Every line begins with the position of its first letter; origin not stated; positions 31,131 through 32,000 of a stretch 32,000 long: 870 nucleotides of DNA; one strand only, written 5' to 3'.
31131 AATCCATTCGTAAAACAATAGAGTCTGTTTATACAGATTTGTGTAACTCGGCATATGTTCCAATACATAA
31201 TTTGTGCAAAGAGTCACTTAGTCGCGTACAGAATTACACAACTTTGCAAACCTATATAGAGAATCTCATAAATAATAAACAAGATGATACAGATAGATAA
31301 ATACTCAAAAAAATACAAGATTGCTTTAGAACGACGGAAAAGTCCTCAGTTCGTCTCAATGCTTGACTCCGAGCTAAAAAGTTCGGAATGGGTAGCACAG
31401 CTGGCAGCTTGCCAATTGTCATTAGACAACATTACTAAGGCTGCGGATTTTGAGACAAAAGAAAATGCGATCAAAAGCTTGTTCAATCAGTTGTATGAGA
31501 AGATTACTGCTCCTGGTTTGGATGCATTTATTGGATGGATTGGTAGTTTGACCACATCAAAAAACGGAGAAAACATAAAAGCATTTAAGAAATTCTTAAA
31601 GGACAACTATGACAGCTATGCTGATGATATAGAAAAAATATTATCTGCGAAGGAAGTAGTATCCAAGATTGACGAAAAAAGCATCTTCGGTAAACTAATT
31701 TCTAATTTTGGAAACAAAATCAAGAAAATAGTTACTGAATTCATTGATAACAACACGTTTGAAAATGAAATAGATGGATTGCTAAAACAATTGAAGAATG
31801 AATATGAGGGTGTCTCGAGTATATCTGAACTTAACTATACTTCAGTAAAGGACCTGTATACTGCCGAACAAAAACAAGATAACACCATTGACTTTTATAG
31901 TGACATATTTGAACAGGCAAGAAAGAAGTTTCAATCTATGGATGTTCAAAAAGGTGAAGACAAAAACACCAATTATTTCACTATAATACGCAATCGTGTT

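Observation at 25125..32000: AT-rich seven-gene operon built around a 985-aa P-loop NTPase: candidate undescribed defence or abortive-infection system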

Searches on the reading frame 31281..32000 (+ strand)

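Call 6: search_protein_families(library=pfam, proteins=[window:31281-32000:+], max_evalue=1)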
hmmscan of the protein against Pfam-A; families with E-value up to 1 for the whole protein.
window:31281-32000:+ (240 aa): 5 families
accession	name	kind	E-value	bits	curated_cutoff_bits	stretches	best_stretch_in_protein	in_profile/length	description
PF04108.17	ATG17_like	-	0.0079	16.2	43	1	93-220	115-227/355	Autophagy protein ATG17-like domain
PF22482.2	AsnC_trans_reg_3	-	0.075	13.6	24.4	1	103-156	13-69/95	PF0864 C-terminal dimeric alpha+beta barrel domain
PF24293.1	TPR_Edg1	-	0.086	12.1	27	1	48-173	15-145/397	Edg1, TPR repeats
PF06133.16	Com_YlbF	-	0.092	13.7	23.9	1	30-77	56-102/105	Control of competence regulator ComK, YlbF/YmcA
PF02686.20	GatC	-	0.29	11.8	23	0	161-200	3-44/66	Glu-tRNAGln amidotransferase C subunit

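Call 7: search_protein_families(library=padloc, proteins=[window:31281-32000:+], max_evalue=1)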
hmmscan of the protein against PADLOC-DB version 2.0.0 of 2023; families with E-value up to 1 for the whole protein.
window:31281-32000:+ (240 aa): 0 families

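Call 8: search_protein_families(library=ncbifam, proteins=[window:31281-32000:+], max_evalue=1)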
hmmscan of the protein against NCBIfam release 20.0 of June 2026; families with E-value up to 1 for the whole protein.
window:31281-32000:+ (240 aa): 2 families
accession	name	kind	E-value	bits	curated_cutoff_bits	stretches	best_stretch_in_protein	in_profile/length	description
NF033632.1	SLATT_4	domain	0.0081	16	55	0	133-195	86-146/154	SLATT domain-containing protein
TIGR04527.1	mycoplas_twoTM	subfamily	0.1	12.3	125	1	159-226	33-99/248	MG_279/MG_280 family protein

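Call 9: search_protein_families(library=phrogs, proteins=[window:31281-32000:+], max_evalue=1)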
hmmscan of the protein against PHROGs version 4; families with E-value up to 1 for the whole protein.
window:31281-32000:+ (240 aa): 4 families
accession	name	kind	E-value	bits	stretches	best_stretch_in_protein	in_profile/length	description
phrog_35949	-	unknown function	0.079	13.9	1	119-161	26-65/66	-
phrog_1204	-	tail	0.09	11.5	1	24-155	537-649/1483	tail protein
phrog_13574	-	unknown function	0.16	13.4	1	144-192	30-77/108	-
phrog_3335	-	unknown function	0.42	11.7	1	44-78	18-51/56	-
